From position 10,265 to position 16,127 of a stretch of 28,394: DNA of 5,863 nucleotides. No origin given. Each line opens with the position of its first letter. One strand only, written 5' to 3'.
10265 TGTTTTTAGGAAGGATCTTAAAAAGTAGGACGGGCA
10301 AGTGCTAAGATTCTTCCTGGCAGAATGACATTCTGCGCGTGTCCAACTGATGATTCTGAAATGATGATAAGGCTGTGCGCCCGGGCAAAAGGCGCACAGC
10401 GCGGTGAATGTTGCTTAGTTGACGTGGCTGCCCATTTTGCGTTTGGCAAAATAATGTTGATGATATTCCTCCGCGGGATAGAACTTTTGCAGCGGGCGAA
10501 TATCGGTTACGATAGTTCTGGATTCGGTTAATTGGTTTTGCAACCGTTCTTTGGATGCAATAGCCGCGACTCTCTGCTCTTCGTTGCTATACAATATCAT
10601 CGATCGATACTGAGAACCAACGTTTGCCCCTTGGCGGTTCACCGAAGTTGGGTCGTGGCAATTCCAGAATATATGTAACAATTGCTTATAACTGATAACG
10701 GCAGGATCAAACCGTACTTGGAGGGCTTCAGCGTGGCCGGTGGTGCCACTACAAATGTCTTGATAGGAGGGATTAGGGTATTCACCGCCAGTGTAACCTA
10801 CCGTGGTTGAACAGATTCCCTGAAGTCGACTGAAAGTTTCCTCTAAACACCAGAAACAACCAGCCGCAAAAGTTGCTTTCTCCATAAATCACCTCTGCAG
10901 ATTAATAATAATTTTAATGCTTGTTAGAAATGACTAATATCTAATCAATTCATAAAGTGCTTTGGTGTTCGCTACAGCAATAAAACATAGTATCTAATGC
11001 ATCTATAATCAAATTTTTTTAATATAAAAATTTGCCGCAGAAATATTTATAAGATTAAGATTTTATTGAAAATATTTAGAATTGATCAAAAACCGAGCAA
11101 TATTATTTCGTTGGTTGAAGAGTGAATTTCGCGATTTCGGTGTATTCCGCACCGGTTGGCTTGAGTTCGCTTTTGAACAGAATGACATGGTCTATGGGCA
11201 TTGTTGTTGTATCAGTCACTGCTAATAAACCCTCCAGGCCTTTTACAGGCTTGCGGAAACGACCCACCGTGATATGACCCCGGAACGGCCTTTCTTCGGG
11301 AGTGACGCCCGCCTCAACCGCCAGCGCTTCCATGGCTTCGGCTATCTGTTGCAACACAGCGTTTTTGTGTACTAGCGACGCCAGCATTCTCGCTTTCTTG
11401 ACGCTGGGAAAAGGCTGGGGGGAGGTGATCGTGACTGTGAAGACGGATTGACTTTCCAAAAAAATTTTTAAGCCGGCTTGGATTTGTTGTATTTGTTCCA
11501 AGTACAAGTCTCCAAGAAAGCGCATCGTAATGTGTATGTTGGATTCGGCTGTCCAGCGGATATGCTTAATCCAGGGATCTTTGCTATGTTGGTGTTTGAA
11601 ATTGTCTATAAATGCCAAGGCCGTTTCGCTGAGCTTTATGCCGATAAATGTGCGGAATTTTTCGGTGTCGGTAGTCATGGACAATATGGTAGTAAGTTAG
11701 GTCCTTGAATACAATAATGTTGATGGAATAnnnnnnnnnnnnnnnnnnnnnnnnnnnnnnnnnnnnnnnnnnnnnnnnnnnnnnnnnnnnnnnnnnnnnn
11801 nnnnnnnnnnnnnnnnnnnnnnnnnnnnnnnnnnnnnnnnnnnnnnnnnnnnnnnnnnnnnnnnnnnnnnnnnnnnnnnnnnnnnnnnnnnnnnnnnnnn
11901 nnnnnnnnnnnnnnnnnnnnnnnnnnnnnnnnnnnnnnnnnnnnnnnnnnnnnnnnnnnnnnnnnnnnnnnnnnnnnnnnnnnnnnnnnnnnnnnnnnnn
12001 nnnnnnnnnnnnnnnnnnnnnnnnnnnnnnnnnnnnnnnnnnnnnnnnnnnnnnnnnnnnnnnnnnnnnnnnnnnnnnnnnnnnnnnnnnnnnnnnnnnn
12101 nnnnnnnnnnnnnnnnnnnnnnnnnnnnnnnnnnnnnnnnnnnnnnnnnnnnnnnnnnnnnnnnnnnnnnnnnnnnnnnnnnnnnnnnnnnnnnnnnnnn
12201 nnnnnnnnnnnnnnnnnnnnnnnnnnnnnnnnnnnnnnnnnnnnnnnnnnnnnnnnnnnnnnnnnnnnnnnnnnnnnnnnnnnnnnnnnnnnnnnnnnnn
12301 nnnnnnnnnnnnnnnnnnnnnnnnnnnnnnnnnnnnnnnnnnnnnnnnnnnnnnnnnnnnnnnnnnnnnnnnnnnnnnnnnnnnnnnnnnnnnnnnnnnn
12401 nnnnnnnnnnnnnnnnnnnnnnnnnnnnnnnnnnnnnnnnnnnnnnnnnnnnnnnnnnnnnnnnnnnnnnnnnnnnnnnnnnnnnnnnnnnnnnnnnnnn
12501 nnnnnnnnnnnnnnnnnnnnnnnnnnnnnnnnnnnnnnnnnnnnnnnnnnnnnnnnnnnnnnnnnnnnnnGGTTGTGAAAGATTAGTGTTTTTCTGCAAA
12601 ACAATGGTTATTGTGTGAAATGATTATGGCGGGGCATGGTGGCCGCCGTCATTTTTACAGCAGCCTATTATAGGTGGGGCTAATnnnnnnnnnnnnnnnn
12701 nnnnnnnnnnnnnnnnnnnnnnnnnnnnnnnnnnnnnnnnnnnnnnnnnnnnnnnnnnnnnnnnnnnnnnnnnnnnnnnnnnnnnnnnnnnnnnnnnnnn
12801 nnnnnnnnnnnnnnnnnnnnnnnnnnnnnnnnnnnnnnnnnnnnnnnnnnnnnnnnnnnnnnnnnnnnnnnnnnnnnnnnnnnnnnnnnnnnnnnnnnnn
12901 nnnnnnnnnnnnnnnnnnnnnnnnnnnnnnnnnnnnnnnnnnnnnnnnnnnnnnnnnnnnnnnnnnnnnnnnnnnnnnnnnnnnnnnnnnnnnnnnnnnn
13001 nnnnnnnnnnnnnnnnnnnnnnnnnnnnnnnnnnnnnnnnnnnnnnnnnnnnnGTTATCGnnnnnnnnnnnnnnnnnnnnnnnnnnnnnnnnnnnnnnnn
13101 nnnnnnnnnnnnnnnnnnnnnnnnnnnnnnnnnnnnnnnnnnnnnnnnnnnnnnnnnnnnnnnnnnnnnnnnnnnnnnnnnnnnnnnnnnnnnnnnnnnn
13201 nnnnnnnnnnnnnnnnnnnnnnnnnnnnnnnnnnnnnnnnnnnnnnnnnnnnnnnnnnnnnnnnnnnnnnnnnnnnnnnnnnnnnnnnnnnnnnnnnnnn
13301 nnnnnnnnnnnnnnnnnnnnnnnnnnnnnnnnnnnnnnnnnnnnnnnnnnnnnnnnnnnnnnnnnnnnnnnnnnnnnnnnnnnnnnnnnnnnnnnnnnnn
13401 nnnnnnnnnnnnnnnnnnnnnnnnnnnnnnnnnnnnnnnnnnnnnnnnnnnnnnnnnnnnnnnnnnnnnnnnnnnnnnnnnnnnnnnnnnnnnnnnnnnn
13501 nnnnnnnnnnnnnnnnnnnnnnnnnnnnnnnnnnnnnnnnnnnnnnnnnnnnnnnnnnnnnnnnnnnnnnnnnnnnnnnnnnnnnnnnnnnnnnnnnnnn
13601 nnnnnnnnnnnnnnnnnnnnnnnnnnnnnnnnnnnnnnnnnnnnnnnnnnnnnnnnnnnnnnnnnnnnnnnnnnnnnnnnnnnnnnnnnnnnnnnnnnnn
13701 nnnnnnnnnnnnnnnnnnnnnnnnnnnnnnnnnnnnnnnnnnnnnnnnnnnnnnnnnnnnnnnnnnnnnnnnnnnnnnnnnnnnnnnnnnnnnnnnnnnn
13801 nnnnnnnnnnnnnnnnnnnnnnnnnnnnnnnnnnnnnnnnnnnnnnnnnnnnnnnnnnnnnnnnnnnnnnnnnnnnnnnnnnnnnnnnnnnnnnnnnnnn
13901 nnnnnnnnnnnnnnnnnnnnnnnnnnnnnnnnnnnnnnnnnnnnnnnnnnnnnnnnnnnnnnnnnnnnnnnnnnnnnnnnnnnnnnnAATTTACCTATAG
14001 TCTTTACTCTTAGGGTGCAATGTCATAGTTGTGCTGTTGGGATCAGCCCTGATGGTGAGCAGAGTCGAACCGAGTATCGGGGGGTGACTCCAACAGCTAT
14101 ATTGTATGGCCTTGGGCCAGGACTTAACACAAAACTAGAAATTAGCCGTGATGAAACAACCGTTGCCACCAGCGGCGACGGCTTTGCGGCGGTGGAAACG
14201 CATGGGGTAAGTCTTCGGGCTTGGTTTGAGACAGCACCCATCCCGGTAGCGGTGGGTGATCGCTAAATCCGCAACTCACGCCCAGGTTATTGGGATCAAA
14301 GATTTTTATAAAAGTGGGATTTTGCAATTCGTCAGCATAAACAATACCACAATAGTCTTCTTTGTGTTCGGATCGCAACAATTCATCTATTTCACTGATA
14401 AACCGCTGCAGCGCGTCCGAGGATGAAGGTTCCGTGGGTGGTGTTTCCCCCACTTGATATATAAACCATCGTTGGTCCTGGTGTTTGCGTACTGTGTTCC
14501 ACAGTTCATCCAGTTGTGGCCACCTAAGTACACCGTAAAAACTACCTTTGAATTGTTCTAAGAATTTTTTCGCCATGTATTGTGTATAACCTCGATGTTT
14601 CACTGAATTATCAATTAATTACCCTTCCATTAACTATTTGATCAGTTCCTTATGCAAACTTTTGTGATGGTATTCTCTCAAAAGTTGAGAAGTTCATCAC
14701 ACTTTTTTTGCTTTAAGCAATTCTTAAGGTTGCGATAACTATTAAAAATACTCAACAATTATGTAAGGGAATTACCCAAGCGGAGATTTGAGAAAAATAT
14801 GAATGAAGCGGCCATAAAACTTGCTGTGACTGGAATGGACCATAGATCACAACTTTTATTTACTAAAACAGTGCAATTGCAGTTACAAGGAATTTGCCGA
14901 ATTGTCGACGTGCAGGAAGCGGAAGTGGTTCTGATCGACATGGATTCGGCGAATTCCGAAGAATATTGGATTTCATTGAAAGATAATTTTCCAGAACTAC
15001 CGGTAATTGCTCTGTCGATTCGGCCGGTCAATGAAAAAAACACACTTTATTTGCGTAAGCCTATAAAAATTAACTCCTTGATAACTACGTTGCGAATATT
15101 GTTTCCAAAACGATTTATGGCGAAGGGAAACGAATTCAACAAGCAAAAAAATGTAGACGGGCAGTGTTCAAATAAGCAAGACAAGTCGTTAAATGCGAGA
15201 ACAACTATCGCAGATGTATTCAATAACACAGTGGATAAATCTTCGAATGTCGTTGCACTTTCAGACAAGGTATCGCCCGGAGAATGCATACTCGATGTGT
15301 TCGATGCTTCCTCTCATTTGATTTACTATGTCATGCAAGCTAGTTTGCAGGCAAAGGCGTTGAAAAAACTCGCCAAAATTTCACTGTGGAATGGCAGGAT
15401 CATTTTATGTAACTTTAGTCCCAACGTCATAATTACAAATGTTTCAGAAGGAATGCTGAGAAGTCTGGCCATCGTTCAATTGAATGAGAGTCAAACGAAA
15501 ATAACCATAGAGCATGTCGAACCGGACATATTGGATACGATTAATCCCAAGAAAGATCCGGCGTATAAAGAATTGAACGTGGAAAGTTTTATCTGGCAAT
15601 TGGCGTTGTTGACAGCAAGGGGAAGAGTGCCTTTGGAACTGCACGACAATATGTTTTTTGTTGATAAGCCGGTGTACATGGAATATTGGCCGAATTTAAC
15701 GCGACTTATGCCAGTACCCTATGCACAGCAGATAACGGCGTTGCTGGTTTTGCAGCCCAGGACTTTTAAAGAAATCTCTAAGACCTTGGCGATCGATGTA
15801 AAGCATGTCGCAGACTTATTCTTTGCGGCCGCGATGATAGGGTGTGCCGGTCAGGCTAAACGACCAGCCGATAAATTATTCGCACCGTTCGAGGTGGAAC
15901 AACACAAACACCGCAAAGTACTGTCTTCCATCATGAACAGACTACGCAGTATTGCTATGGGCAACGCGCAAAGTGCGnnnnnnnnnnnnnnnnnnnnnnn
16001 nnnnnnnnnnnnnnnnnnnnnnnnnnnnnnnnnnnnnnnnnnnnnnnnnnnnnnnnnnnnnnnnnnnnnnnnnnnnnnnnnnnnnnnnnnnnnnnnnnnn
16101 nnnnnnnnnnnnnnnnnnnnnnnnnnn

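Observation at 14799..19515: Small-GTPase signalling locus: receiver/wHTH protein, MglA-type GTPase, ABC-phosphatase fusion, two roadblocks and a Cys-cluster protein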

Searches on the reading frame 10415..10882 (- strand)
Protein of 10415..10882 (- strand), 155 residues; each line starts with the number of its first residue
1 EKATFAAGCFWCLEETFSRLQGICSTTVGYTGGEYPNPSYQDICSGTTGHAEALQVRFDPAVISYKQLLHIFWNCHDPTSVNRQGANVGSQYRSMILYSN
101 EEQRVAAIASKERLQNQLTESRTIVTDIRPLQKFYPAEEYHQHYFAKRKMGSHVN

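Call 85: search_protein_families(library=pfam, proteins=[window:10415-10882:-], max_evalue=0.0001)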
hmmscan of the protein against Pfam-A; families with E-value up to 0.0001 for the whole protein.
window:10415-10882:- (155 aa): 1 family
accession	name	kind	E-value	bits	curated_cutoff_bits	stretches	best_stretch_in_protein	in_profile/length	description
PF01625.27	PMSR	-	7.1e-63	211.9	23.7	1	2-150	1-149/153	Peptide methionine sulfoxide reductase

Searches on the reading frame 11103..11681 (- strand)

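Call 85: search_protein_families(library=pfam, proteins=[window:11103-11681:-], max_evalue=0.0001)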
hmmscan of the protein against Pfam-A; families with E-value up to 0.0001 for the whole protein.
window:11103-11681:- (192 aa): 2 families
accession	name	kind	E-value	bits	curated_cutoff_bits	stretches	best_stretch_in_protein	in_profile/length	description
PF02834.22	LigT_PEase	-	4.7e-13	49.6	23.3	2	109-176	10-83/87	LigT like Phosphoesterase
PF13563.12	2_5_RNA_ligase2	-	3e-06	27.8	27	1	44-170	21-147/152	2'-5' RNA ligase superfamily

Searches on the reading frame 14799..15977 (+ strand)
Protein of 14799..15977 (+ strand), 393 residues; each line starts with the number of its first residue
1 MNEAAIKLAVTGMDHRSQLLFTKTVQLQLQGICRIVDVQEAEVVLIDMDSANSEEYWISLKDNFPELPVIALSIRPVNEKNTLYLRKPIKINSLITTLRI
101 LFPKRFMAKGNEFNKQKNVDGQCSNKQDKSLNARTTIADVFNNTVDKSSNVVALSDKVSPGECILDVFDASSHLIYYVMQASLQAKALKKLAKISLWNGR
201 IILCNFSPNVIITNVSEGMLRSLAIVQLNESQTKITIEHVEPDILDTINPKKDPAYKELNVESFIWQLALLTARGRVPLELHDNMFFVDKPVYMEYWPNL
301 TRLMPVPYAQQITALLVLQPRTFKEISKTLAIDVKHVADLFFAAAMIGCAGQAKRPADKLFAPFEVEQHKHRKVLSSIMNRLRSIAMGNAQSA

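Call 4: search_protein_families(library=pfam, proteins=[window:14799-15977:+], max_evalue=0.1)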
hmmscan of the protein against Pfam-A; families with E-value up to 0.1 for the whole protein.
window:14799-15977:+ (393 aa): 1 family
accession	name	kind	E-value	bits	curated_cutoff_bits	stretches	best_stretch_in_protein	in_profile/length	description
PF21476.4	PF0610-like_N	-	0.0021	18.7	33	1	310-339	4-33/50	PF0610-like, N-terminal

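Call 5: search_protein_families(library=ncbifam, proteins=[window:14799-15977:+], max_evalue=0.1)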
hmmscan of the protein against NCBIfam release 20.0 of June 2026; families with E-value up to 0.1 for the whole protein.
window:14799-15977:+ (393 aa): 0 families

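Call 47: search_protein_families(library=padloc, proteins=[window:14799-15977:+], max_evalue=0.01)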
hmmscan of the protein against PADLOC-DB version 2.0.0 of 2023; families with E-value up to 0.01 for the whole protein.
window:14799-15977:+ (393 aa): 0 families

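Call 50: search_protein_representatives(protein=window:14799-15977:+)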
Query: 393 residues. Proteins with E-value up to 0.001 (for the whole library): 896; up to 1e-10: 520; up to 1e-30: 32. The best 150 are listed.
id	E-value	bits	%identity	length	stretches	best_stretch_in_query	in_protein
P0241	2.8e-121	421.5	52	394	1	3-388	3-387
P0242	6.7e-63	229.4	35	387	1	2-386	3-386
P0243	5.3e-60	219.9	31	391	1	2-390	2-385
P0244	1.5e-57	211.9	33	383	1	1-383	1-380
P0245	6.8e-51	189.9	54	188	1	2-184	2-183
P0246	2.6e-50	188.0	34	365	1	6-383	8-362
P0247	2.0e-49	185.1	34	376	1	7-384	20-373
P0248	2.7e-46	174.8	33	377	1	5-385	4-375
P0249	1.9e-43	165.4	29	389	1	5-383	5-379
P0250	6.0e-43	163.8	30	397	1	3-383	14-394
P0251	1.7e-42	162.3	30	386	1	6-384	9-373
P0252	6.2e-40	153.9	32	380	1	1-382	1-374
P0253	6.6e-40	153.8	29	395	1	4-382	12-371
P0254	1.3e-39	152.8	30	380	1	3-388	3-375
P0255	3.8e-39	151.3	28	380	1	5-385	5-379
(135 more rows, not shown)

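Call 60: predict_structure(alignment_id=A4)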
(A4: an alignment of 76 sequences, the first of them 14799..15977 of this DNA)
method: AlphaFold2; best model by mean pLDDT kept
length: 393 residues; sequences in the alignment: 76
mean_pLDDT: 87.3   pTM: 0.61
mean pLDDT of the five models: 87.3, 87.2, 87.1, 86.9, 86.6
residues with pLDDT >= 90: 282; 70-90: 56; 50-70: 15; < 50: 40
segments of 3 or more residues with pLDDT < 50: 120-158
pLDDT, mean of each block of 10 residues (from residue 1): 85 95 93 96 98 97 97 95 94 92 87 59 40 43 39 42 84 97 96 96 96 97 92 92 96 98 98 97 93 97 97 96 96 96 98 88 86 82 89 74
secondary structure, 60 per line:
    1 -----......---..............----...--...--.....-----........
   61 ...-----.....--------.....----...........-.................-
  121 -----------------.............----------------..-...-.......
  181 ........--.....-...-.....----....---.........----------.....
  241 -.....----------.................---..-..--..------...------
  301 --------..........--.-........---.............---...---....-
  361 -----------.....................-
elements in order: E6-11 H15-28 E33-35 E43-47 H53-63 E69-73 E82-86 H91-101 H103-119 H138-150 H174-188 E191-195 E201-205 E210-213 H217-225 E236-240 H242-246 E257-260 H261-273 E292-294 H309-318 H323-330 H334-346 E350-352 H356-359 H372-392

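Call 62: fold_search(model_id=the predicted structure, library=pdb)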
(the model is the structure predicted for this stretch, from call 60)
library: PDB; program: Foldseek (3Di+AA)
matches with E <= 10: 1094; with E <= 0.001: 0
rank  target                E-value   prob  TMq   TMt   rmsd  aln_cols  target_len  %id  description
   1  2vuh                  1.3e-03  1.00  0.21  0.51   8.2       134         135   13  Crystal structure of the D55E mutant of the HupR receiver domain (released 2008-11-11)
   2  1m5t                  3.7e-03  1.00  0.21  0.58   3.6       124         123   17  CRYSTAL STRUCTURE OF THE RESPONSE REGULATOR DIVK (released 2002-11-15)
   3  28tm_C                5.4e-03  1.00  0.19  0.58   4.4       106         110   13  Structure of an uncharacterized Rossmann fold protein from Homo sapiens (released 2026-03-11)
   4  28tm_A                6.8e-03  1.00  0.21  0.65   4.0       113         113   12  Structure of an uncharacterized Rossmann fold protein from Homo sapiens (released 2026-03-11)
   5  1u8t_B                7.2e-03  1.00  0.21  0.55   4.3       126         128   13  Crystal structure of CheY D13K Y106W alone and in complex with a FliM peptide (released 2004-10-05)
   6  5jyu_MODEL_1_A        8.2e-03  1.00  0.20  0.57   3.6       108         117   13  NMR structure of pseudo receiver domain of CikA from Thermosynechococcus elongatus (released 2017-03-29)
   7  2pln                  1.0e-02  1.00  0.20  0.56   4.0       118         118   14  Crystal structure analysis of HP1043, an orphan resonse regulator of h. pylori (released 2007-05-01)
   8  4s04_A                1.1e-02  1.00  0.21  0.35   3.8       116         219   16  Crystal structure of Klebsiella pneumoniae PmrA in complex with PmrA box DNA (released 2015-11-11)
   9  7w9h_A                1.2e-02  1.00  0.20  0.59   3.4       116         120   15  Crystal structure of the receiver domain of the transcription regulator FleR from Pseudomonas aeruginosa (released 2022-12-14)
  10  1u8t_A                1.2e-02  1.00  0.21  0.57   3.8       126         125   14  Crystal structure of CheY D13K Y106W alone and in complex with a FliM peptide (released 2004-10-05)
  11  28tm_B                1.2e-02  1.00  0.21  0.62   3.8       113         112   12  Structure of an uncharacterized Rossmann fold protein from Homo sapiens (released 2026-03-11)
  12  1mb3                  1.2e-02  1.00  0.20  0.57   4.1       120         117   18  CRYSTAL STRUCTURE OF THE RESPONSE REGULATOR DIVK AT PH 8.5 IN COMPLEX WITH MG2+ (released 2002-12-04)
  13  8uvx_B                1.2e-02  1.00  0.19  0.32   4.2       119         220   13  CosR DNA bound form I (released 2024-01-31)
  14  1oxb_B                1.3e-02  1.00  0.20  0.54   4.2       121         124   17  Complex between YPD1 and SLN1 response regulator domain in space group P2(1)2(1)2(1) (released 2003-12-16)
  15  3eq2_A                1.3e-02  0.96  0.22  0.23  19.9       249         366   10  Structure of Hexagonal Crystal form of Pseudomonas aeruginosa RssB (released 2009-10-20)
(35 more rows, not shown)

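Call 65: search_protein_families(library=pfam, alignment_id=A4, max_evalue=0.05)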
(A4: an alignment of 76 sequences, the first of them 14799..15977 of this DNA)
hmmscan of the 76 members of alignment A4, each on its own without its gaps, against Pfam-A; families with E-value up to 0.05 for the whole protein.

A. member 1, window:14799-15977:+ (393 aa): 1 family
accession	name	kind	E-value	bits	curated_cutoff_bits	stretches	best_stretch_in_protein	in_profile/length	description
PF21476.4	PF0610-like_N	-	0.0021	18.7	33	0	310-339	4-33/50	PF0610-like, N-terminal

B. families by the number of members that match (of 76 scanned): 15 families
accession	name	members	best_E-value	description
PF21476.4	PF0610-like_N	3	0.0021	PF0610-like, N-terminal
PF12840.13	HTH_20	3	0.013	Helix-turn-helix domain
PF06490.17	FleQ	2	0.025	Flagellar regulatory protein FleQ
PF18440.7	GlcNAc-1_reg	1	0.00021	Putative GlcNAc-1 phosphotransferase regulatory domain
PF23064.1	CUB_M02D8_5_5th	1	0.00066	M02D8_5-like, fifth CUB domain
PF05331.17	DUF742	1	0.0017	Protein of unknown function (DUF742)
PF05262.16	Borrelia_P83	1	0.0049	Borrelia P83/100 protein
PF10466.14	Inhibitor_I34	1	0.014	Saccharopepsin inhibitor I34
PF22063.2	Pdc1_Ge1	1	0.016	Pdc1 Ge1 domain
PF01022.26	HTH_5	1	0.024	Bacterial regulatory protein, arsR family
PF21176.3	RecR_HhH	1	0.028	RecR, helix-hairpin-helix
PF20708.2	DUF6822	1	0.033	Family of unknown function (DUF6822)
PF21695.3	GlnR_1st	1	0.041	Transcription regulator GlnR, N-terminal domain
PF04768.19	NAT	1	0.042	NAT, N-acetyltransferase, of N-acetylglutamate synthase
PF14680.12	FANCI_HD2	1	0.049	FANCI helical domain 2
